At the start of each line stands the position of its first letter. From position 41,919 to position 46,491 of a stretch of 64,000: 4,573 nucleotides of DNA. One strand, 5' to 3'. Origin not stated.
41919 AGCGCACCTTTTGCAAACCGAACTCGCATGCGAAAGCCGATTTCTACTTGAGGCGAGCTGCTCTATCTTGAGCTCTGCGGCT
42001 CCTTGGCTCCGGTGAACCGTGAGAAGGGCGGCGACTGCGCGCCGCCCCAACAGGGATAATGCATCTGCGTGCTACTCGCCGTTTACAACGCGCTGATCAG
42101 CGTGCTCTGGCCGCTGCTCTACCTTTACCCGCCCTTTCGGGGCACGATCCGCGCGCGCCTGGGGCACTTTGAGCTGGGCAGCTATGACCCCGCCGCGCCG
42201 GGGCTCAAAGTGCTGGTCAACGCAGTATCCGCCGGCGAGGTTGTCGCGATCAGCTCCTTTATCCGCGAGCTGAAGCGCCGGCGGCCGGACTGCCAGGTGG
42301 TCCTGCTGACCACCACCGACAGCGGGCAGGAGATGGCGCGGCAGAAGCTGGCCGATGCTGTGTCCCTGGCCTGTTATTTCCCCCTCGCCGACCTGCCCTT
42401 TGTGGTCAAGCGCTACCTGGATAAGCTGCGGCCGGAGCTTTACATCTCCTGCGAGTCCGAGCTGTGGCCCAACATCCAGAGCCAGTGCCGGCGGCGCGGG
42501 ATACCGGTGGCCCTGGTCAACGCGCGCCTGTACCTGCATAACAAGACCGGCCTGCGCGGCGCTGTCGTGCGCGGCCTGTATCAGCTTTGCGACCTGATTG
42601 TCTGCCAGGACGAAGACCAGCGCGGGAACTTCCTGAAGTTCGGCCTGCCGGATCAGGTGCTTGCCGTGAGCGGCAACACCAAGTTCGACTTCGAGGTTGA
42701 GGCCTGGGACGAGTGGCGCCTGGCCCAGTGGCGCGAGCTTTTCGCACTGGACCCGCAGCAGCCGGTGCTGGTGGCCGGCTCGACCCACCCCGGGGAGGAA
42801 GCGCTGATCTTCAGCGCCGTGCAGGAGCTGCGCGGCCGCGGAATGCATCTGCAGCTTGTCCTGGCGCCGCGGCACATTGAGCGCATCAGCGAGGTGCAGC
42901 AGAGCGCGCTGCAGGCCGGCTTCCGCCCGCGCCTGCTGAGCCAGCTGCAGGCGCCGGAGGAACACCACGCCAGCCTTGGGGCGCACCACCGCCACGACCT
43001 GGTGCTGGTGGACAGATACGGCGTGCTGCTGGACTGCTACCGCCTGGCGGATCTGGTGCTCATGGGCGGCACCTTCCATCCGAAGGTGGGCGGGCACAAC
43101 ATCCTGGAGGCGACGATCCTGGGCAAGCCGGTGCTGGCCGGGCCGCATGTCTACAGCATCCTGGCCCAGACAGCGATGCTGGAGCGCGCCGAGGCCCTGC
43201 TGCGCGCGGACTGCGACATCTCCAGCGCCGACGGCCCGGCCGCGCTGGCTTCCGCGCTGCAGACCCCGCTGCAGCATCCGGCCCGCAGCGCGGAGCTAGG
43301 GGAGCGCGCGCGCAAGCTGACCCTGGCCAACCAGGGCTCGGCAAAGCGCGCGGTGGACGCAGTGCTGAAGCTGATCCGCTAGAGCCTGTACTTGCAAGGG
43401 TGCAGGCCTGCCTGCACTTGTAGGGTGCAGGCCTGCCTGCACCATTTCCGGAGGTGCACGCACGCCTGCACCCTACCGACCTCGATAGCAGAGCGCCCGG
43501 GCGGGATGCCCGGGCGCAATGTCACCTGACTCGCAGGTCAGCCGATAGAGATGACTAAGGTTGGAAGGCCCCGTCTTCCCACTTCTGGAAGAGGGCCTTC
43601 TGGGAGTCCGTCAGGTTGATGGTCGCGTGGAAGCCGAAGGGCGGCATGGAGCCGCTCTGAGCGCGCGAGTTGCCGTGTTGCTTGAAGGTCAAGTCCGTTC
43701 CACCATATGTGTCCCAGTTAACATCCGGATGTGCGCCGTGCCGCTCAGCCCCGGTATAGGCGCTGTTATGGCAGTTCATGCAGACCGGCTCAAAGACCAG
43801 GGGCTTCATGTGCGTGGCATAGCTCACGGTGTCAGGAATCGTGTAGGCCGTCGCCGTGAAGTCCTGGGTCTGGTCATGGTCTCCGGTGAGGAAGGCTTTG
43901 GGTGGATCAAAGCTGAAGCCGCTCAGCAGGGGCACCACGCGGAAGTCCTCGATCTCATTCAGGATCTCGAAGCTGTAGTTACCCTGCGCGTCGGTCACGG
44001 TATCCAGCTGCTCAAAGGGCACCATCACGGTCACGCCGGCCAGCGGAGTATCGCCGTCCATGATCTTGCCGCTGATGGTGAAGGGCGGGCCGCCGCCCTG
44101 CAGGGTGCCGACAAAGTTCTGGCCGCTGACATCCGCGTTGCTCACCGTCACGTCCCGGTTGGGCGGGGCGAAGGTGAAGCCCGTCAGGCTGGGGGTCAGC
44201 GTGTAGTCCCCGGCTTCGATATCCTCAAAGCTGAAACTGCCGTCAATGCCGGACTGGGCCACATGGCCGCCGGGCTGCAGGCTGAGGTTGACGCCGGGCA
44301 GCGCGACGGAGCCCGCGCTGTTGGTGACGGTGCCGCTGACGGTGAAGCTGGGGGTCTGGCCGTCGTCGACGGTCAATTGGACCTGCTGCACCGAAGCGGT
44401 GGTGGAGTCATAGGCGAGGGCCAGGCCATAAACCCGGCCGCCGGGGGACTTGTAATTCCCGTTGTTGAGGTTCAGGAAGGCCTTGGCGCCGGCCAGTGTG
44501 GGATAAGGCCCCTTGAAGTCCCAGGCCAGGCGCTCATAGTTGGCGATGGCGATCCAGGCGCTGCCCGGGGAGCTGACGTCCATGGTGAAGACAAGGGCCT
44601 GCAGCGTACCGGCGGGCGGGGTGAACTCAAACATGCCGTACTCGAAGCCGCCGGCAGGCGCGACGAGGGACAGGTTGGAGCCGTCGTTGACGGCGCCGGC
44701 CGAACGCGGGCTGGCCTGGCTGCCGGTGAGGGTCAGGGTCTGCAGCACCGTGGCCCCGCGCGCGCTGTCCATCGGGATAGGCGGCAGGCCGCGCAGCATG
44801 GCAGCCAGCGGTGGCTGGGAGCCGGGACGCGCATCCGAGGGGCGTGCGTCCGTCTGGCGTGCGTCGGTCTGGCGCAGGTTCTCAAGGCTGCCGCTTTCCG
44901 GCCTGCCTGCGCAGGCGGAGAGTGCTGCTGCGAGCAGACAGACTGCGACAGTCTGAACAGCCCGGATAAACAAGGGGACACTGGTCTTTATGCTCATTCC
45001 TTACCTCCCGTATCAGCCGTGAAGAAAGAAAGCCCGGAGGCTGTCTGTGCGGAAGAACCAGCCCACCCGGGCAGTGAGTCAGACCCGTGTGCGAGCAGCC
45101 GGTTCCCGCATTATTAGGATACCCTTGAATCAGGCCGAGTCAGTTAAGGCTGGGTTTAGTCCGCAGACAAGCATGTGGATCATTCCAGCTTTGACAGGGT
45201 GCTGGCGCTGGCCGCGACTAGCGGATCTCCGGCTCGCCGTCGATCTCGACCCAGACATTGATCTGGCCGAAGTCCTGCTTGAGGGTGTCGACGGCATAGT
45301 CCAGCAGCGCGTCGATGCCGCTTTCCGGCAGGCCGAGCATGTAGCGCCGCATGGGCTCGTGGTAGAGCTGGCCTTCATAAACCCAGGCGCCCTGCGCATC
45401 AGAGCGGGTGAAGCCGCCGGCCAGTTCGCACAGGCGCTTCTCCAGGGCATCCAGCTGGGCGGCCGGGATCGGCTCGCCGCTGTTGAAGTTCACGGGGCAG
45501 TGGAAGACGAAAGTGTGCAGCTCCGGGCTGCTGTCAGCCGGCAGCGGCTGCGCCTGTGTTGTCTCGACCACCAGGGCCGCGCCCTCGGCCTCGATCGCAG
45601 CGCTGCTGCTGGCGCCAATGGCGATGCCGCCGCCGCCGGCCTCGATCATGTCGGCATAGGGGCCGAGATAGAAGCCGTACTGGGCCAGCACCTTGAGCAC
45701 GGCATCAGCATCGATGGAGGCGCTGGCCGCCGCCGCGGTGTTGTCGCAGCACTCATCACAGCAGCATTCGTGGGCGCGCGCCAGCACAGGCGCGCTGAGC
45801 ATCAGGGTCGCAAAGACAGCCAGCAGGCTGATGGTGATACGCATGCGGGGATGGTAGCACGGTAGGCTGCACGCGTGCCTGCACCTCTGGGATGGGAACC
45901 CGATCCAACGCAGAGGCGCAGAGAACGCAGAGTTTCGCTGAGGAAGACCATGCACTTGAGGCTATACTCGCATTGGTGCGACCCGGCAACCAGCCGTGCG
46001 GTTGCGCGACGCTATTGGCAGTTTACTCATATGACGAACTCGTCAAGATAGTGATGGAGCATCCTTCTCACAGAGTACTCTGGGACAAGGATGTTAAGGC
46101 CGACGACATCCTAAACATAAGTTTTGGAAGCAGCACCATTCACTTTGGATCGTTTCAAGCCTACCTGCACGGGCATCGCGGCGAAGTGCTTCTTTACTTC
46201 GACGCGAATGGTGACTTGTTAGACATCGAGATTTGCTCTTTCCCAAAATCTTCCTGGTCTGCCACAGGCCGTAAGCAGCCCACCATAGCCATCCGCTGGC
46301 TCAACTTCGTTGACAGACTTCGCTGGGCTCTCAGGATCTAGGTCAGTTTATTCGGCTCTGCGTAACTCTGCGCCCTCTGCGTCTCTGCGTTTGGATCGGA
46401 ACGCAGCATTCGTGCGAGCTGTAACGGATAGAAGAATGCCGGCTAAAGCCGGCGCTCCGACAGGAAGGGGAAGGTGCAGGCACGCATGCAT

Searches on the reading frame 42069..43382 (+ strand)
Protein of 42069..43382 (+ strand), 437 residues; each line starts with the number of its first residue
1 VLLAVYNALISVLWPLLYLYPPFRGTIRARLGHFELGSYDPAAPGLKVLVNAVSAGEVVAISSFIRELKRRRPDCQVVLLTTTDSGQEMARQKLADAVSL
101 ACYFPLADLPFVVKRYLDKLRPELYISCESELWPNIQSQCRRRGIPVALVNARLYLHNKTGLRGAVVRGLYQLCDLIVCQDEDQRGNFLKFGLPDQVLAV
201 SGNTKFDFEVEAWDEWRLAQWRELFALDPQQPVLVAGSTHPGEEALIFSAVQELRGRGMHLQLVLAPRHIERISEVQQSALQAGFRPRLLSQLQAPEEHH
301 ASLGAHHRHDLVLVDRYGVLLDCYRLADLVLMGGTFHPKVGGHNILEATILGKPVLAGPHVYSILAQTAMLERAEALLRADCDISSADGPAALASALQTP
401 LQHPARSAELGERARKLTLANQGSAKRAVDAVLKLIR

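Call 9: find_related_loci(query=window:42069-43382:+, collection=genome_contigs, flank=10000)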
Query window:42069-43382:+ (437 aa) in genome_contigs; peptide patterns used: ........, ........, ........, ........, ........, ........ (x = any residue, [..] = any of these).
165 stretches matched a pattern; 3 encode a relative of the query (tblastn E <= 1e-3); 3 distinct loci.
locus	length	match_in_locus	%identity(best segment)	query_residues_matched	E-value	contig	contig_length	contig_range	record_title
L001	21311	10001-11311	82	1-437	0e+0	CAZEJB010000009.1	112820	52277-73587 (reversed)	MAG TPA_asm: uncultured Planctomycetales bacterium isolate binchicken_co199_143 genome assembly, contig: NODE_235_length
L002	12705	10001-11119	26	43-436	4e-28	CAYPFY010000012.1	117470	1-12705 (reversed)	MAG TPA_asm: uncultured Chlorobiaceae bacterium isolate binchicken_co185_251 genome assembly, contig: NODE_208_length_11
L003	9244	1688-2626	30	48-363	2e-25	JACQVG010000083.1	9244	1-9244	MAG: Gemmatimonadetes bacterium isolate NC_groundwater_1457_Ag_S-0.65um_71_46 S_p65_S5_coassembly_k141_1908536, whole ge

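Call 17: search_protein_families(library=pfam, proteins=[window:42069-43382:+])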
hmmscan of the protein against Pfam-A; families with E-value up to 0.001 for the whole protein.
window:42069-43382:+ (437 aa): 2 families
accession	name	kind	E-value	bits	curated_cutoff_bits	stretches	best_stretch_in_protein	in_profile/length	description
PF04413.22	Glycos_transf_N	-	7.4e-43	146.6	23.9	1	29-207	5-178/179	3-Deoxy-D-manno-octulosonic-acid transferase (kdotransferase)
PF13524.12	Glyco_trans_1_2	-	0.00054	20.4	25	0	346-429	68-140/144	Glycosyl transferase-like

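Call 54: list_cluster_members(proteins=[window:42069-43382:+, window:45218-45844:-, window:46506-48836:+, window:49390-50289:+, window:52878-53930:+, window:54062-57217:-, window:54062-57229:-, window:57490-58170:-, window:60308-61213:+, window:63052-63852:-])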
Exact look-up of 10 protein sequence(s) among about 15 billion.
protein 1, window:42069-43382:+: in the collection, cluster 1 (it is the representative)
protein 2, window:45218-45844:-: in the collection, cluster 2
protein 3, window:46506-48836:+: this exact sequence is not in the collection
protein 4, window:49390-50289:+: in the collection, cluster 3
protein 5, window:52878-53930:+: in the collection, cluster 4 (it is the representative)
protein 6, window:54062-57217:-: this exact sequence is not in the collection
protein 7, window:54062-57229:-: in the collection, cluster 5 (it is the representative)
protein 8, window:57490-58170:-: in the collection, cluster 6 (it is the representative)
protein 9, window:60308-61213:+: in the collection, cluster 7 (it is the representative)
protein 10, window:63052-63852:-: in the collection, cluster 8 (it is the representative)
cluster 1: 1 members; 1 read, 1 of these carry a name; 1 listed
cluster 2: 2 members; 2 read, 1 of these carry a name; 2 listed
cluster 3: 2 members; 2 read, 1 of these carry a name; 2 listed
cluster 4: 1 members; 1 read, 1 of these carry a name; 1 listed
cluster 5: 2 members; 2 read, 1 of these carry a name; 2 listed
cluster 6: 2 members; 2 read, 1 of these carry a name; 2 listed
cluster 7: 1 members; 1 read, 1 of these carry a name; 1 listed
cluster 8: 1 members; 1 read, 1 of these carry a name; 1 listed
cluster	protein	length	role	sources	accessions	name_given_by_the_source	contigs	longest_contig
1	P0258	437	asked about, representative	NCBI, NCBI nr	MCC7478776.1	hypothetical protein IT575_10005 [bacterium] | hypothetical protein [bacterium]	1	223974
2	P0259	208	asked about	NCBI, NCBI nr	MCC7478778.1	hypothetical protein IT575_10015 [bacterium] | hypothetical protein [bacterium]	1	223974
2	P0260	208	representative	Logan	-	-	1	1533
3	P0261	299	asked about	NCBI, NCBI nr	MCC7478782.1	hypothetical protein IT575_10035 [bacterium] | hypothetical protein [bacterium]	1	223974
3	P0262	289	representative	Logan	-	-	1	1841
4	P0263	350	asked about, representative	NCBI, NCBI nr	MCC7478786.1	methyltransferase domain-containing protein [bacterium]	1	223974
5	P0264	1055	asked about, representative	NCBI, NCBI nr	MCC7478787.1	protein kinase [bacterium]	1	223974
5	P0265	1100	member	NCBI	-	-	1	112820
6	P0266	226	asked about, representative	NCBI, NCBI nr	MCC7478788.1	lipoate--protein ligase family protein [bacterium]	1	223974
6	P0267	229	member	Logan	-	-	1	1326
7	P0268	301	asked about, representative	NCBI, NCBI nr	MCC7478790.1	hypothetical protein IT575_10075 [bacterium] | hypothetical protein [bacterium]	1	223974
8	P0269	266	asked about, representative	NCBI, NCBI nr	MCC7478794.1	hypothetical protein IT575_10095 [bacterium] | hypothetical protein [bacterium]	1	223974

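Call 55: find_encoding_contigs(protein=P0265, flank=10000, max_places=1)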
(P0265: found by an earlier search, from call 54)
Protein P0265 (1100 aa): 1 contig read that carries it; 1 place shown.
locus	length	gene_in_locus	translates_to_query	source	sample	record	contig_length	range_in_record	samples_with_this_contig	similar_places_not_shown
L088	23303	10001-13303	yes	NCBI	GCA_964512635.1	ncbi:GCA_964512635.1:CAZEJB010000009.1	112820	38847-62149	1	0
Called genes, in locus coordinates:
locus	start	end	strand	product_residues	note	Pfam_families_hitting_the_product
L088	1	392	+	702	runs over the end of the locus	PF18911:PKD_4 (weak)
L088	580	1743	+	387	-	PF00437:T2SSE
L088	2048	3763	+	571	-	-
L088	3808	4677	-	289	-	PF20181:DUF6544, PF21900:DUF6920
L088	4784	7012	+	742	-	PF17957:Big_7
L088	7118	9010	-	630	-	PF01229:Glyco_hydro_39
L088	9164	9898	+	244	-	PF21948:LplA-B_cat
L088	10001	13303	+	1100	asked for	PF00069:Pkinase, PF07714:PK_Tyr_Ser-Thr, PF00515:TPR_1 (faint), PF07719:TPR_2 (faint), PF13181:TPR_8 (faint), PF13414:TPR_11, PF13428:TPR_14 (faint), PF13431:TPR_17 (faint)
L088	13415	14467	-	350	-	PF08100:Dimerisation, PF00891:Methyltransf_2, PF08241:Methyltransf_11 (weak), PF08242:Methyltransf_12, PF13649:Methyltransf_25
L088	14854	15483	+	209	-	-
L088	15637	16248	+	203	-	-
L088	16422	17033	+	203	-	-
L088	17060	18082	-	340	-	-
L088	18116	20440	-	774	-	PF16177:ACAS_N (faint), PF00501:AMP-binding, PF13193:AMP-binding_C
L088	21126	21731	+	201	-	-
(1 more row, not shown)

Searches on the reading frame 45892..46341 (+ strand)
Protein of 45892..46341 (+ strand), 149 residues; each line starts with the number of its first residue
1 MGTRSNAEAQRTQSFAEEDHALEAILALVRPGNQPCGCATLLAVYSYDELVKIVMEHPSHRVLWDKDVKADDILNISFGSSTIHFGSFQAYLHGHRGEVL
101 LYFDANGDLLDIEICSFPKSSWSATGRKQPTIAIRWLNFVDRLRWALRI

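Call 20: search_protein_families(library=pfam, proteins=[window:45892-46341:+], max_evalue=0.01)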
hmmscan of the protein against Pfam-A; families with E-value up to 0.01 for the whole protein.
window:45892-46341:+ (149 aa): 0 families
